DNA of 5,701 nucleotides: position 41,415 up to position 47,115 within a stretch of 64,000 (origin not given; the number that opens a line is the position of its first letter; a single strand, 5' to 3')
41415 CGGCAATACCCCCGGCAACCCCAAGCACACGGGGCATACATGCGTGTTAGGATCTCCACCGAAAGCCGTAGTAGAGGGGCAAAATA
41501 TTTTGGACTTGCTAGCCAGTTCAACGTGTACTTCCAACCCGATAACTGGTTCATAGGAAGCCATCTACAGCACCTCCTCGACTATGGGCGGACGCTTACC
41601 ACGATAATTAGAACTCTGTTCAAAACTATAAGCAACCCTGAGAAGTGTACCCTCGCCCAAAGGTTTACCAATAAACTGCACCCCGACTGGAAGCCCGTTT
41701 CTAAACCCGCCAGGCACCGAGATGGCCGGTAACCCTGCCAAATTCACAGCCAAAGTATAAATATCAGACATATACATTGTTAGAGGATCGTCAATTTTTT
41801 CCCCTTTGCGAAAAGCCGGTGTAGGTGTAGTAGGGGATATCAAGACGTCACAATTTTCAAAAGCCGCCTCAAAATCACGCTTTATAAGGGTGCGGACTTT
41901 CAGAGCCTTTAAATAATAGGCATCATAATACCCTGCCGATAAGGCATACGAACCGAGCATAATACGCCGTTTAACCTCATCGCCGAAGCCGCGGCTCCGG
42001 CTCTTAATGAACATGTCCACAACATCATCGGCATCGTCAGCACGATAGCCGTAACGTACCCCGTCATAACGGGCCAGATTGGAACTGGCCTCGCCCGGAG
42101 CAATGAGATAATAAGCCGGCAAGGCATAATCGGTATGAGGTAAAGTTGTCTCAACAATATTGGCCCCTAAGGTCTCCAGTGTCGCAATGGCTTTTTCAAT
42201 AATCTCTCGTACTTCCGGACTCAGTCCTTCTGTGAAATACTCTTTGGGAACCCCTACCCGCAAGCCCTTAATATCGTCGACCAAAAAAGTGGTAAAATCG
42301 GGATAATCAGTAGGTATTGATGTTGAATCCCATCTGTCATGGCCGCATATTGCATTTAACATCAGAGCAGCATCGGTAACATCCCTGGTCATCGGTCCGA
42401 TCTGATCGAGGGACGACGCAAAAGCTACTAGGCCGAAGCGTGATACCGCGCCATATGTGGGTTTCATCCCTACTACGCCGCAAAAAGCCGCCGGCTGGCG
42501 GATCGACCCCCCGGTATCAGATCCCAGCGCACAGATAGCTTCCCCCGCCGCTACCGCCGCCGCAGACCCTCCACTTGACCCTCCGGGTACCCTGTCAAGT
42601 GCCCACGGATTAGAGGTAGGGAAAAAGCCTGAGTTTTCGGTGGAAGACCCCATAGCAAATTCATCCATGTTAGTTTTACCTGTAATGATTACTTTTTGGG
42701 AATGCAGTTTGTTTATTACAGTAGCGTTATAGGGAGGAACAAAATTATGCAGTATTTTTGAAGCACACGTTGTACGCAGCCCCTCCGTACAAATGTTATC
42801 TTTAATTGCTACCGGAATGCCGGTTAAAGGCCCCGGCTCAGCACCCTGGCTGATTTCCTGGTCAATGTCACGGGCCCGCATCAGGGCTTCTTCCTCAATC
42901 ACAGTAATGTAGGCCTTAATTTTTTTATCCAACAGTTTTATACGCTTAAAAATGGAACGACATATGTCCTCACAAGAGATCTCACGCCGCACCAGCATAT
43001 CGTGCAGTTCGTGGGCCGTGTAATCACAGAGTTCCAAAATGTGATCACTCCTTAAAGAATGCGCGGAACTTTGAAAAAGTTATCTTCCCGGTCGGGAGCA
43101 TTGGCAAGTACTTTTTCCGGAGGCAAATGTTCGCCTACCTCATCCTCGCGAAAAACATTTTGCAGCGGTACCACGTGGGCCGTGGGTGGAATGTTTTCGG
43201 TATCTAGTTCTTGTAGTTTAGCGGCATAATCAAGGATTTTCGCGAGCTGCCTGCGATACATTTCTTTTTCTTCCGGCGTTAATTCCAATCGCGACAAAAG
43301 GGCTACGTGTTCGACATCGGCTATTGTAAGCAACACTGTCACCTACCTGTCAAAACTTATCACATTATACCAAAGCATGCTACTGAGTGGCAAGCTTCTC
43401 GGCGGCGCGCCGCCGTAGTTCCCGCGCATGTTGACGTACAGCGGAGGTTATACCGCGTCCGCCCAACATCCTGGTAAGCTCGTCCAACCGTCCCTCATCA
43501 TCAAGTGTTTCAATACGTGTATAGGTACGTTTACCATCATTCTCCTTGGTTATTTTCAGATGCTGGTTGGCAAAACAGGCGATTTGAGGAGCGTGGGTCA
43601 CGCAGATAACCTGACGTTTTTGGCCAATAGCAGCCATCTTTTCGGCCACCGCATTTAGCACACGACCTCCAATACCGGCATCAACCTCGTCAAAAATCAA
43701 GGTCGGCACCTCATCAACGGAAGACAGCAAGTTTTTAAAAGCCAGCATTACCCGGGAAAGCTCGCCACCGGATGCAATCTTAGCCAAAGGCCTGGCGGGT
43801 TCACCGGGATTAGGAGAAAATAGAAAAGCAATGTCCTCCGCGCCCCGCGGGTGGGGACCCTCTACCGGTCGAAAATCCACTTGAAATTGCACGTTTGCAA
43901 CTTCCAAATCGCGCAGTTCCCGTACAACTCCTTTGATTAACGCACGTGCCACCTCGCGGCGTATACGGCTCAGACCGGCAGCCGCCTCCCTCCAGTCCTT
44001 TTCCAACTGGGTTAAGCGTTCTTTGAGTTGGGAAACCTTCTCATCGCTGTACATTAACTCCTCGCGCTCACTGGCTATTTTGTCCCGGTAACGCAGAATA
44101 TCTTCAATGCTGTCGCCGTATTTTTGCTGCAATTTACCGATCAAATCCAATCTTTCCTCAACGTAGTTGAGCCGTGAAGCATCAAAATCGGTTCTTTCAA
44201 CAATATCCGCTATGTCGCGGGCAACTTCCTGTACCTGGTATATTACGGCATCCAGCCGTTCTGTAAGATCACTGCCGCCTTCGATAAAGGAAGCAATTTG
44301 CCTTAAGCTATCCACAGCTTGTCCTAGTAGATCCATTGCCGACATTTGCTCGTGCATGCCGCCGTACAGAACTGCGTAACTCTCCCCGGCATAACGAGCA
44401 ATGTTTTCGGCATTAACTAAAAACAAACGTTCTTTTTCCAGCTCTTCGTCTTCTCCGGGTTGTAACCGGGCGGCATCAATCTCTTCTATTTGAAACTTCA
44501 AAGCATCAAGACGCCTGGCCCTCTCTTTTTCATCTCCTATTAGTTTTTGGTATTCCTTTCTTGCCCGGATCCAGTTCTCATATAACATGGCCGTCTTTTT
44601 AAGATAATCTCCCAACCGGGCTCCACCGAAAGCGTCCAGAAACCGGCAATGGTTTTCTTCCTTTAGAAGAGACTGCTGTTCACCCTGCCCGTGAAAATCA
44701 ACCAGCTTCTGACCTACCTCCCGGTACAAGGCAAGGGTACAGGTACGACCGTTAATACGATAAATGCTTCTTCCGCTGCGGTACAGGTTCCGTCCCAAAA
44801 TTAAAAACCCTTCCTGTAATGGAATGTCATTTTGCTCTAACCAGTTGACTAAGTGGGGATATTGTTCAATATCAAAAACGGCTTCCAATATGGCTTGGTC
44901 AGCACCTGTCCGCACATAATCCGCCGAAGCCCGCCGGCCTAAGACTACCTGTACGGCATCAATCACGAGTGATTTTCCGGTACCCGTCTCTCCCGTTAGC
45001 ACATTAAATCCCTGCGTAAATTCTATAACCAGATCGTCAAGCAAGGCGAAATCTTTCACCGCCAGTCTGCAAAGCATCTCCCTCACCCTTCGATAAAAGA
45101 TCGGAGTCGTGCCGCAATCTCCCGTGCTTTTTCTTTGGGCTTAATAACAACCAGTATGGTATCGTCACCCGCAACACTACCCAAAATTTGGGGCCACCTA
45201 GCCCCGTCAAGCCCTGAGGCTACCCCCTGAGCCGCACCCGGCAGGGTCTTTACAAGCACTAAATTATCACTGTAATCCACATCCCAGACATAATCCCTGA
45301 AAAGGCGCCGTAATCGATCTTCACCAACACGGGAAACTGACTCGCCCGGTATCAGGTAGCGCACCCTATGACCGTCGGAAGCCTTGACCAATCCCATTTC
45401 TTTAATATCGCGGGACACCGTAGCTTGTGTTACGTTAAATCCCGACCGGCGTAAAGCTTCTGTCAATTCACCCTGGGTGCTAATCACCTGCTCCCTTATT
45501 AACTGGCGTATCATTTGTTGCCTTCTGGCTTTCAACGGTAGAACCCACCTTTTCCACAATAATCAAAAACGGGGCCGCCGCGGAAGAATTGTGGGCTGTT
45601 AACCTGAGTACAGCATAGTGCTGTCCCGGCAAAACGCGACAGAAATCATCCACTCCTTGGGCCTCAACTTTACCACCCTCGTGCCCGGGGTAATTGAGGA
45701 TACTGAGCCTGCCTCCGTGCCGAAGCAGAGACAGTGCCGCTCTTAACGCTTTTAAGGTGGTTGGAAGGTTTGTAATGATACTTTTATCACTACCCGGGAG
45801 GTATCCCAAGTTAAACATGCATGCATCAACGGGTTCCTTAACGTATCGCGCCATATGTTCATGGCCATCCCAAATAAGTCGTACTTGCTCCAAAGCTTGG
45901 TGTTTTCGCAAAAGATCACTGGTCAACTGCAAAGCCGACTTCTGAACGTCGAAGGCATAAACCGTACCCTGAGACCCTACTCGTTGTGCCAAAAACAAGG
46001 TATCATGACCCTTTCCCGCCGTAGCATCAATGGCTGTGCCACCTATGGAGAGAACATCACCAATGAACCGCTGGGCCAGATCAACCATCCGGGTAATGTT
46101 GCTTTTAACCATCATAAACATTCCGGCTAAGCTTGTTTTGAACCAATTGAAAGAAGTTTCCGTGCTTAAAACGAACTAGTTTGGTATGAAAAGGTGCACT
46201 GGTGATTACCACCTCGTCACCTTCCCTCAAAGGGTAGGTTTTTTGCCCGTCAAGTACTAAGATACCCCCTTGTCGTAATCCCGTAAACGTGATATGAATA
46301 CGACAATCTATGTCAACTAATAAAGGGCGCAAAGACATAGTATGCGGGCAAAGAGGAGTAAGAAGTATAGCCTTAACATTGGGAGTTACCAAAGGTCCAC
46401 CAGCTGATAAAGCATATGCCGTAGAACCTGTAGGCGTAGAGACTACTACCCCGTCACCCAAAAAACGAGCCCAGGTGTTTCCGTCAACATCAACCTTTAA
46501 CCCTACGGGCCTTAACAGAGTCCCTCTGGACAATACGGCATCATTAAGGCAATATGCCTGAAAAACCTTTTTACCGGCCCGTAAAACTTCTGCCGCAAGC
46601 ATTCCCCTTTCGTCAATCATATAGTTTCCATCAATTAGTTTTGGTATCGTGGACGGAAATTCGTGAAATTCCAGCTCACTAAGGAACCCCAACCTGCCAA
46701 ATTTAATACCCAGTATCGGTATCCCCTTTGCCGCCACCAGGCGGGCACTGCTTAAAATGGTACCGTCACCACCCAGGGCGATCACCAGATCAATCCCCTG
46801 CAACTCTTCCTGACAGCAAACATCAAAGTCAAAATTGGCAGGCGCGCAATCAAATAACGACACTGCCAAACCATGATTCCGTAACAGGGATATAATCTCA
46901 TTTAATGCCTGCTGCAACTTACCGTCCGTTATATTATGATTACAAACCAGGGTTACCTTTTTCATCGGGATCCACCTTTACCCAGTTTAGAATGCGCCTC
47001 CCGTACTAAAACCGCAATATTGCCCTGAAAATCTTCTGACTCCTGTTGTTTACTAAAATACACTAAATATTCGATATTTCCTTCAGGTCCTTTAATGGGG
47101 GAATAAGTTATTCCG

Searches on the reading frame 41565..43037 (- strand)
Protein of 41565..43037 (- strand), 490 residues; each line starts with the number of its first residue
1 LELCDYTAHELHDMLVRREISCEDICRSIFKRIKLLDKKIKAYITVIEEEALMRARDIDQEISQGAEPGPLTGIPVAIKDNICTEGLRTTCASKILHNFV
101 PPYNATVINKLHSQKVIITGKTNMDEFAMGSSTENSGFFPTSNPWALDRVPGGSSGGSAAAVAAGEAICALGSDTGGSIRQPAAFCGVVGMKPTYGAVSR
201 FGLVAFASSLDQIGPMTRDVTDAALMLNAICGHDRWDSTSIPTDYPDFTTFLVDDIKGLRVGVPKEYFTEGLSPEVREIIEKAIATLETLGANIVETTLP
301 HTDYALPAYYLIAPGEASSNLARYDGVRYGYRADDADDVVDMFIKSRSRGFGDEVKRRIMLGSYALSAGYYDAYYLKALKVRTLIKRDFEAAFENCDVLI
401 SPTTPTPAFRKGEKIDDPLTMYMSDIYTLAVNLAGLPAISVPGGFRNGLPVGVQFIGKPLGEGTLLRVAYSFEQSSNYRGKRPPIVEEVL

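Call 28: search_protein_families(library=pfam, proteins=[window:41565-43037:-])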
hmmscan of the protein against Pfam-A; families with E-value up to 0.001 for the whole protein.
window:41565-43037:- (490 aa): 1 family
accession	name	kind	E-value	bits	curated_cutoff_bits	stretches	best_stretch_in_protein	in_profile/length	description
PF01425.27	Amidase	-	1e-164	549.3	27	1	25-466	2-445/445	Amidase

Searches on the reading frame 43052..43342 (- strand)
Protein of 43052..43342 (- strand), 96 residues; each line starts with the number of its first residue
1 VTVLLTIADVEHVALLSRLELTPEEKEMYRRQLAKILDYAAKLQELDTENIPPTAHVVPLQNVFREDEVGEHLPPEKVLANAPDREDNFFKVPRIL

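Call 28: search_protein_families(library=pfam, proteins=[window:43052-43342:-])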
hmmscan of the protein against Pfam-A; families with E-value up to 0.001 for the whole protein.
window:43052-43342:- (96 aa): 1 family
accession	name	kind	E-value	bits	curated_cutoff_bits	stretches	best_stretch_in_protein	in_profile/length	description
PF02686.20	GatC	-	1.3e-27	96.2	23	1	21-92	1-66/66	Glu-tRNAGln amidotransferase C subunit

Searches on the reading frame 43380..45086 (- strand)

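Call 28: search_protein_families(library=pfam, proteins=[window:43380-45086:-])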
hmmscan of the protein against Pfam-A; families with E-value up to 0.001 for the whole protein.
window:43380-45086:- (568 aa): 5 families
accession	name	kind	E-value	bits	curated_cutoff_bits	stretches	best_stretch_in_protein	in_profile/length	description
PF02463.25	SMC_N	-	3e-21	76.3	40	1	5-519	2-218/220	RecF/RecN/SMC N terminal domain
PF13476.12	AAA_23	-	6.9e-11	43.6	27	1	7-205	1-184/201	AAA domain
PF13555.12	AAA_29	-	3.5e-06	27.1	27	1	8-51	4-48/61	P-loop containing region of AAA domain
PF13304.12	AAA_21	-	5.6e-05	23.8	27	0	453-501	252-301/304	AAA domain, putative AbiEii toxin, Type IV TA system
PF13401.12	AAA_22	-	0.00061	20.5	27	0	23-46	3-26/130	AAA domain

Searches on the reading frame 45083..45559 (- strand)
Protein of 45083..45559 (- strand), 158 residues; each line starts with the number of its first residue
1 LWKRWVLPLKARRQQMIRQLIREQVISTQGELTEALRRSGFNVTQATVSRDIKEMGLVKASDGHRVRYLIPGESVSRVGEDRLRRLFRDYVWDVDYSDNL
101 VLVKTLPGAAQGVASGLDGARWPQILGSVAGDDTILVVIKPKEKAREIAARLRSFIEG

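Call 28: search_protein_families(library=pfam, proteins=[window:45083-45559:-])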
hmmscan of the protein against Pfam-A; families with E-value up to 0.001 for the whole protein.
window:45083-45559:- (158 aa): 2 families
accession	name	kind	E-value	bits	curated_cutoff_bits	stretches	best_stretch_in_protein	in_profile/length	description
PF02863.23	Arg_repressor_C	-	7.8e-25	86.9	25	1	87-153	1-67/68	Arginine repressor, C-terminal domain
PF01316.27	Arg_repressor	-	5.7e-24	84.1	27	1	10-73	3-67/70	Arginine repressor, DNA binding domain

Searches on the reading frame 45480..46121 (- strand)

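Call 28: search_protein_families(library=pfam, proteins=[window:45480-46121:-])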
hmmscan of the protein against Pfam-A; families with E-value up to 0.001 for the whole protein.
window:45480-46121:- (213 aa): 5 families
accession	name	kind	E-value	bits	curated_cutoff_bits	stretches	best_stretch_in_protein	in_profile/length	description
PF06962.18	rRNA_methylase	-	1.1e-46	158.6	22.7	1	54-190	1-137/137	Putative rRNA methylase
PF13847.12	Methyltransf_31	-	3e-09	37.1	27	1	28-143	5-111/145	Methyltransferase domain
PF01795.25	Methyltransf_5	-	3.9e-05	23.7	27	0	27-106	21-101/309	MraW methylase family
PF01209.24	Ubie_methyltran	-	4e-05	23.5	20.1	1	27-144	48-154/233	ubiE/COQ5 methyltransferase family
PF13649.12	Methyltransf_25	-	8.7e-05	23.6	27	1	31-116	2-86/97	Methyltransferase domain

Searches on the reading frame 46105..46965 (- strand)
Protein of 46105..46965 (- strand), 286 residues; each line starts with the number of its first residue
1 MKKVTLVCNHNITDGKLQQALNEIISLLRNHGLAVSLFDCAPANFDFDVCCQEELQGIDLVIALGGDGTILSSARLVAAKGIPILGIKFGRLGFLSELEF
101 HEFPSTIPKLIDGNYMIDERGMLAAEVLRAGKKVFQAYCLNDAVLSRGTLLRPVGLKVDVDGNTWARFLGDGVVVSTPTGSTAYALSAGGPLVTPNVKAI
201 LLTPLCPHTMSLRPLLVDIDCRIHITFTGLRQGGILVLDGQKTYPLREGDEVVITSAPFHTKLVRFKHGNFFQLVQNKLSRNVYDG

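Call 4: search_protein_families(library=pfam, proteins=[window:46105-46965:-])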
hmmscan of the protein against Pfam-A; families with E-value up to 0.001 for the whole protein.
window:46105-46965:- (286 aa): 3 families
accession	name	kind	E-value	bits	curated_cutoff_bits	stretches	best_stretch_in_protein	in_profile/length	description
PF20143.4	NAD_kinase_C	-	4.9e-32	110.8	23.7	1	140-265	1-125/126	ATP-NAD kinase C-terminal domain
PF01513.26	NAD_kinase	-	2.7e-18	67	25.5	1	48-115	63-130/130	ATP-NAD kinase N-terminal domain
PF00781.29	DAGK_cat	-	1.9e-07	31.1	23.6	1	3-79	1-77/125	Diacylglycerol kinase catalytic domain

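Call 5: search_protein_families(library=ncbifam, proteins=[window:46105-46965:-])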
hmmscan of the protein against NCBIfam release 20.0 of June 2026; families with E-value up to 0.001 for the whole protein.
window:46105-46965:- (286 aa): 22 families
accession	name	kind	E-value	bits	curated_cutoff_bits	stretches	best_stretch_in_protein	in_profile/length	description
NF002306.0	PRK01231.1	equivalog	2.2e-62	210.9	316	1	14-281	19-291/299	NAD(+) kinase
NF002561.0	PRK02155.1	equivalog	2.4e-62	210.9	371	1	2-282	7-288/297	NAD kinase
NF002892.0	PRK03372.1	equivalog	5.4e-60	203.3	299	1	7-280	10-293/312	NAD kinase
NF002521.0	PRK01911.1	equivalog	2.2e-55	188.2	309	1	49-280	55-285/292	NAD kinase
NF002732.0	PRK02649.1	equivalog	5.6e-55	187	348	1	56-280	67-290/305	NAD(+) kinase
NF002893.0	PRK03378.1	equivalog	8.3e-54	182.9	386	1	56-280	62-286/292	NAD(+) kinase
NF002984.0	PRK03708.1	equivalog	4.5e-53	180.4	326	1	52-281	53-275/277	NAD(+) kinase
NF010678.0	PRK14076.1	equivalog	1.1e-51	176.5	493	1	48-279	340-567/570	bifunctional NADP phosphatase/NAD kinase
NF002731.0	PRK02645.1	equivalog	4.5e-51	174.1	312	1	12-280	12-291/305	NAD(+) kinase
NF003391.0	PRK04539.1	equivalog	1.2e-50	172.3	470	1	2-279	6-289/296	inorganic polyphosphate/ATP-NAD kinase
NF002579.0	PRK02231.1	equivalog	3.1e-49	168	459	1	56-280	69-295/301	NAD(+) kinase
NF002255.0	PRK01185.1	subfamily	3.6e-47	160.7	304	1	56-283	51-269/271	NAD(+) kinase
NF010679.0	PRK14077.1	equivalog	3.4e-46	157.9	343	1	1-280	10-284/287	NAD(+) kinase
NF010677.0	PRK14075.1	equivalog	8.2e-40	137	260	1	56-279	41-250/257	NAD(+) kinase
NF003406.0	PRK04761.1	equivalog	5e-24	84.9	211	1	54-208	33-183/257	NAD kinase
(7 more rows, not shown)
